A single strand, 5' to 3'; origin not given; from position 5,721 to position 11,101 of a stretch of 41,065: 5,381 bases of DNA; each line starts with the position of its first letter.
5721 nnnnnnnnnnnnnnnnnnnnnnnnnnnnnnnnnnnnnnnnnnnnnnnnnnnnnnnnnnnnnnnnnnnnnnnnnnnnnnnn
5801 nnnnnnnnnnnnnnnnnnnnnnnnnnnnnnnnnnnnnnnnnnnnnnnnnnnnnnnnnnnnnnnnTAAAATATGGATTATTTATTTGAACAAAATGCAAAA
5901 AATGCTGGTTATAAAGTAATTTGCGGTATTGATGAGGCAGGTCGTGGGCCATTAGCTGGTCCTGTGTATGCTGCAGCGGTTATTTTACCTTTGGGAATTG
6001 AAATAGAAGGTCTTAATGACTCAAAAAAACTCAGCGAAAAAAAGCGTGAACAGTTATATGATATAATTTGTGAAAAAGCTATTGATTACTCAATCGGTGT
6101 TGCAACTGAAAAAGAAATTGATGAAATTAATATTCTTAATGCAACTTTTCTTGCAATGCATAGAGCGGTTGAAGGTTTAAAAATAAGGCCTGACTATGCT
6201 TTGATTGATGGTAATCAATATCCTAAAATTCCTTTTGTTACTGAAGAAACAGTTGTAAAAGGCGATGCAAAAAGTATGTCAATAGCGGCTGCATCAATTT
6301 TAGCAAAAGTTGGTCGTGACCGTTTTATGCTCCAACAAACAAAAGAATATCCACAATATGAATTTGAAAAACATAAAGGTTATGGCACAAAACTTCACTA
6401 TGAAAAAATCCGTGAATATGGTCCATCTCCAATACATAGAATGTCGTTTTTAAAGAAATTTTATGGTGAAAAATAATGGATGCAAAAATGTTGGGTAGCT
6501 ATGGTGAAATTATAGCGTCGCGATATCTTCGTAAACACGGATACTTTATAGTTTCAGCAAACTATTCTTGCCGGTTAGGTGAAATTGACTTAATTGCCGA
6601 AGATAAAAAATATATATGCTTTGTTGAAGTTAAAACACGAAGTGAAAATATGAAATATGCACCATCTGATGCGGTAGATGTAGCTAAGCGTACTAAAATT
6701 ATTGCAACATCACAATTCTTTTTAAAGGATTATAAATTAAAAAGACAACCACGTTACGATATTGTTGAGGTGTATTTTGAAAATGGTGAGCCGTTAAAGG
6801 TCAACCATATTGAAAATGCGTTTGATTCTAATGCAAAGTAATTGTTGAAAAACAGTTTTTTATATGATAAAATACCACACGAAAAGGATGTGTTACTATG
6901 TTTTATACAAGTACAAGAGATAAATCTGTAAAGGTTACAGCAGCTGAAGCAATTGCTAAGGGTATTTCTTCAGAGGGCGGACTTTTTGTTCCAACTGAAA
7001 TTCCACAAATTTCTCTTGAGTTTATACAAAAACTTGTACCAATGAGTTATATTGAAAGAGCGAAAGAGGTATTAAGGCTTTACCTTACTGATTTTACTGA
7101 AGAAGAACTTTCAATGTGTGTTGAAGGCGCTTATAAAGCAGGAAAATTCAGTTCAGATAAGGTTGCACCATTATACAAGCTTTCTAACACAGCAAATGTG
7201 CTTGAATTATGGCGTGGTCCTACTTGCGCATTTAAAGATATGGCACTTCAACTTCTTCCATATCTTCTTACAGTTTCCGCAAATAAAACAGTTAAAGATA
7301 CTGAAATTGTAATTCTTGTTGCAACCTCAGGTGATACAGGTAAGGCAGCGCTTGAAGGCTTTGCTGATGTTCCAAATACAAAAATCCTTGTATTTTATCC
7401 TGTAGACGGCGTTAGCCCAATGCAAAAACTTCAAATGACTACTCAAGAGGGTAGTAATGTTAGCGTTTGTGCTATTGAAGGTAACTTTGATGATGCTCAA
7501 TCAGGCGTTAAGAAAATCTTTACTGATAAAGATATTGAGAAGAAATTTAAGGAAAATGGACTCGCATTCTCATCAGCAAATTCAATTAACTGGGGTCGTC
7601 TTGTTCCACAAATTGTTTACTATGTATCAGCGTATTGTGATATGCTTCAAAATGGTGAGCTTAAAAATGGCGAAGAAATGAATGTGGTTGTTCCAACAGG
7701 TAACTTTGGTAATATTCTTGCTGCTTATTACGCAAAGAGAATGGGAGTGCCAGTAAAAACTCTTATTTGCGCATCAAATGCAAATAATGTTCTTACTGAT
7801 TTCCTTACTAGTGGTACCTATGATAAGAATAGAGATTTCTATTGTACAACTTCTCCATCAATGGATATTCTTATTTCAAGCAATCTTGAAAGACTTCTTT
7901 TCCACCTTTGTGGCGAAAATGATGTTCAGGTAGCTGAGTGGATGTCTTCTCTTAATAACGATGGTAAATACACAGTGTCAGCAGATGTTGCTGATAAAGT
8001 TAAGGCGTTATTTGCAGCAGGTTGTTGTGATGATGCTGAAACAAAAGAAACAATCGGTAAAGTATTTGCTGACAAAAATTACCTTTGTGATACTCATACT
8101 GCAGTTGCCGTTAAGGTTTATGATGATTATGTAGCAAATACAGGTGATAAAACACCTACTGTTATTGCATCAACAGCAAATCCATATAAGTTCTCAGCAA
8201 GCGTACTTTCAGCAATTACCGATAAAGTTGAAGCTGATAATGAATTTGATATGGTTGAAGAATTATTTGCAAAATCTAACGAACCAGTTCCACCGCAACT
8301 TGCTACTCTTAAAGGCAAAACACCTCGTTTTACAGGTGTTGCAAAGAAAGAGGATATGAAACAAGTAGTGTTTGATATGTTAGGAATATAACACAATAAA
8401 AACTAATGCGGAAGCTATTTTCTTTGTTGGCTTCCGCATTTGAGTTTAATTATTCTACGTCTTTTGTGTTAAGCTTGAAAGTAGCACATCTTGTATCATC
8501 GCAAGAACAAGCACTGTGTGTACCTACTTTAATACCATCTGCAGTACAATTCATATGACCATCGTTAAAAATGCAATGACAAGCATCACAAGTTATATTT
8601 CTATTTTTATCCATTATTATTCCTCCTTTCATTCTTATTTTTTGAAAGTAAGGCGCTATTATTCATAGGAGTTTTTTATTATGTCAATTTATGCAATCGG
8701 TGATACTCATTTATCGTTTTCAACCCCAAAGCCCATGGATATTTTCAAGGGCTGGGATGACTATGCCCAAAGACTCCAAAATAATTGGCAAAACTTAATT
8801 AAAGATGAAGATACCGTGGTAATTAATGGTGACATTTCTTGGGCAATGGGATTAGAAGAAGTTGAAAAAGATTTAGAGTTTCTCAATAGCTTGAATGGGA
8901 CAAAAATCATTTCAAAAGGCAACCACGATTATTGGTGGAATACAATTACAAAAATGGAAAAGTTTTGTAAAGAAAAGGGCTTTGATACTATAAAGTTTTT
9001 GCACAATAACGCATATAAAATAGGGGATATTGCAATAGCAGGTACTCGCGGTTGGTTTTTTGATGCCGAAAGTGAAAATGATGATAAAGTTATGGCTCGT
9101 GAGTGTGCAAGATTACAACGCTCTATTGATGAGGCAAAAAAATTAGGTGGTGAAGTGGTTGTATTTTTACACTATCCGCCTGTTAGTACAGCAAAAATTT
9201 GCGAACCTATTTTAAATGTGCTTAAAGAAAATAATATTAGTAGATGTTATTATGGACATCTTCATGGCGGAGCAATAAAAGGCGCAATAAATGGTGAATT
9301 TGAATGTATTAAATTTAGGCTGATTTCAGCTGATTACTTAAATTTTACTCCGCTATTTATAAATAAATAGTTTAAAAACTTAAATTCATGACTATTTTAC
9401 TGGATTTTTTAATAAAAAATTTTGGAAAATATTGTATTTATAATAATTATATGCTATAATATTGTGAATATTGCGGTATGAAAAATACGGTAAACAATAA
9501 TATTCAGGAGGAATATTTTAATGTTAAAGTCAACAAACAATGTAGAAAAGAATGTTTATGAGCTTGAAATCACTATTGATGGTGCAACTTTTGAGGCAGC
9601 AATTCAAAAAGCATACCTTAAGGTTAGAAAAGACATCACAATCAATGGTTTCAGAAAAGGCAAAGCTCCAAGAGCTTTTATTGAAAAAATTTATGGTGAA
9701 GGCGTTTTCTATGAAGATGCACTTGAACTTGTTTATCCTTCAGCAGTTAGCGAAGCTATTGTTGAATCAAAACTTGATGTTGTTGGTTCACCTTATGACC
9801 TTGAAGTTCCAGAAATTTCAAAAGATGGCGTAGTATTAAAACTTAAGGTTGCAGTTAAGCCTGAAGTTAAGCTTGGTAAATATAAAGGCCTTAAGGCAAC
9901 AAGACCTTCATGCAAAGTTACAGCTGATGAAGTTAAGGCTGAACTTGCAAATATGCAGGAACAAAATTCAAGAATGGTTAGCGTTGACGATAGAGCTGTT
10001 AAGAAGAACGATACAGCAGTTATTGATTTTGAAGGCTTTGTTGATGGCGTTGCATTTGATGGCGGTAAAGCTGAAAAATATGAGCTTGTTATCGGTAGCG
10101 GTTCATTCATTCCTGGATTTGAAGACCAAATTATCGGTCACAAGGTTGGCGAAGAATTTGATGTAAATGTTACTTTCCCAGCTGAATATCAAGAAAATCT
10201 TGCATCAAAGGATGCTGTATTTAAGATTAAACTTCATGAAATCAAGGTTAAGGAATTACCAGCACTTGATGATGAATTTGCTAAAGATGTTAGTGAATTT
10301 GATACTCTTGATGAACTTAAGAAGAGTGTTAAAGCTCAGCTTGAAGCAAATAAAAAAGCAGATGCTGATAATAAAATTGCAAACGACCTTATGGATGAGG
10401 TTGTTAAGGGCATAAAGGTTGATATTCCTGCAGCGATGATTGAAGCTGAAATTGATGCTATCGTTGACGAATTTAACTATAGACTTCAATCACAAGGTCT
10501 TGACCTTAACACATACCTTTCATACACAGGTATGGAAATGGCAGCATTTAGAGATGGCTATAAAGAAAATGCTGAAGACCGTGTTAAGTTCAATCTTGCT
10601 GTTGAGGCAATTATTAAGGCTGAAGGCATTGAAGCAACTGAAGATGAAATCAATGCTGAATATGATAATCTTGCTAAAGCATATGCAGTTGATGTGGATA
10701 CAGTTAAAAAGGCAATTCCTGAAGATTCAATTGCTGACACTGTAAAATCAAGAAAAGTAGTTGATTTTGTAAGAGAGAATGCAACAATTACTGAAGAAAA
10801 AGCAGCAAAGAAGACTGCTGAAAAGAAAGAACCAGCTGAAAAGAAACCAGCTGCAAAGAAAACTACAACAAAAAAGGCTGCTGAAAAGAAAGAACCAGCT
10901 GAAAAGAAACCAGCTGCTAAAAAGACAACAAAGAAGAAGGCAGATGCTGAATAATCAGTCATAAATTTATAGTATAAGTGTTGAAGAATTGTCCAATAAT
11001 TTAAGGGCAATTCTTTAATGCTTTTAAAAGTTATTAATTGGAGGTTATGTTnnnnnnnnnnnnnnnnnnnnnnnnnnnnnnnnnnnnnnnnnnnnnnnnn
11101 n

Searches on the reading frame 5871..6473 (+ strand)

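Call 35: search_protein_families(library=pfam, proteins=[window:5871-6473:+], max_evalue=0.00001)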
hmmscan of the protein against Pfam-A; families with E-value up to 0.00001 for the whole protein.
window:5871-6473:+ (201 aa): 1 family
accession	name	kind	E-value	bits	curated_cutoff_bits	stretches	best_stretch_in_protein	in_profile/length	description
PF01351.25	RNase_HII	-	4.5e-44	151.2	25.8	1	18-194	1-197/199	Ribonuclease HII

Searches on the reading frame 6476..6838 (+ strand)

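Call 35: search_protein_families(library=pfam, proteins=[window:6476-6838:+], max_evalue=0.00001)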
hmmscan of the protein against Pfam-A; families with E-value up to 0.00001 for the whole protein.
window:6476-6838:+ (121 aa): 2 families
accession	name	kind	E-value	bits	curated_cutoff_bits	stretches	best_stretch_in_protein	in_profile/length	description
PF02021.23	UPF0102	-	5.2e-25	88.1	23.6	1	10-99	1-80/80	Uncharacterised protein family UPF0102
PF08378.17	NERD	-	4.3e-06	27.6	22.1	1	7-57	2-59/111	Nuclease-related domain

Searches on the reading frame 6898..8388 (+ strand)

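Call 35: search_protein_families(library=pfam, proteins=[window:6898-8388:+], max_evalue=0.00001)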
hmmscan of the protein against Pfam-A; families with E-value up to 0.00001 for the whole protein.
window:6898-8388:+ (497 aa): 3 families
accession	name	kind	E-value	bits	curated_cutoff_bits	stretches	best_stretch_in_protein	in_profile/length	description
PF14821.11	Thr_synth_N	-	1.7e-20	73.4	25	1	3-79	2-79/79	Threonine synthase N terminus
PF00291.31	PALP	-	6.4e-11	42.6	35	1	105-354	30-222/295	Pyridoxal-phosphate dependent enzyme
PF24857.1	THR4_C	-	8e-10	39.2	27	1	401-458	1-59/85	Threonine synthase, C-terminal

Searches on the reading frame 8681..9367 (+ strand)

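Call 36: search_protein_families(library=pfam, proteins=[window:8681-9367:+], max_evalue=0.00001)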
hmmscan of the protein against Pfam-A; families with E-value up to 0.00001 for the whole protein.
window:8681-9367:+ (229 aa): 1 family
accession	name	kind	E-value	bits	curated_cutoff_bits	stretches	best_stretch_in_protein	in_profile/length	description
PF00149.33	Metallophos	-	1.3e-11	45.7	21.5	1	1-196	1-190/191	Calcineurin-like phosphoesterase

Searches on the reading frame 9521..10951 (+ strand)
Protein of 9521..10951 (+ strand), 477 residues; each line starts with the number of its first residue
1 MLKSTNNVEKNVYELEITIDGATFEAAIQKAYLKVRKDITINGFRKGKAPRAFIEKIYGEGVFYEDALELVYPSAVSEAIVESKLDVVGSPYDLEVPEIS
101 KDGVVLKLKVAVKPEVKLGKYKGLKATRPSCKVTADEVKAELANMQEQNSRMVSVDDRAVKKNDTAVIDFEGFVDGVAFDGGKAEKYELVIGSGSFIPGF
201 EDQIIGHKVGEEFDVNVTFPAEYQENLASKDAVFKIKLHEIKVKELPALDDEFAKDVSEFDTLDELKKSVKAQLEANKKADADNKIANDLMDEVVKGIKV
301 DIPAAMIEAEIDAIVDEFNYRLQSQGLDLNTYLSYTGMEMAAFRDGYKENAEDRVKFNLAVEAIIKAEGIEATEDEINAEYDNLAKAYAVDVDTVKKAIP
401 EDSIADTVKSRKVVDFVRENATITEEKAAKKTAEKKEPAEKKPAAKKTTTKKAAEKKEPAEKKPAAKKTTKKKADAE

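Call 36: search_protein_families(library=pfam, proteins=[window:9521-10951:+], max_evalue=0.00001)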
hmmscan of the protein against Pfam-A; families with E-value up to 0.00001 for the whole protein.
window:9521-10951:+ (477 aa): 3 families
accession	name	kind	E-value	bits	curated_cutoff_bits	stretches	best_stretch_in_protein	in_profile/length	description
PF05698.19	Trigger_C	-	2.2e-41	142.1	22.7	1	262-417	1-160/162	Bacterial trigger factor protein (TF) C-terminus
PF05697.18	Trigger_N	-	2.9e-38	131.8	22.2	1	1-145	1-144/144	Bacterial trigger factor protein (TF)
PF00254.34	FKBP_C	-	1.1e-17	64.6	21.1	1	158-238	3-93/94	FKBP-type peptidyl-prolyl cis-trans isomerase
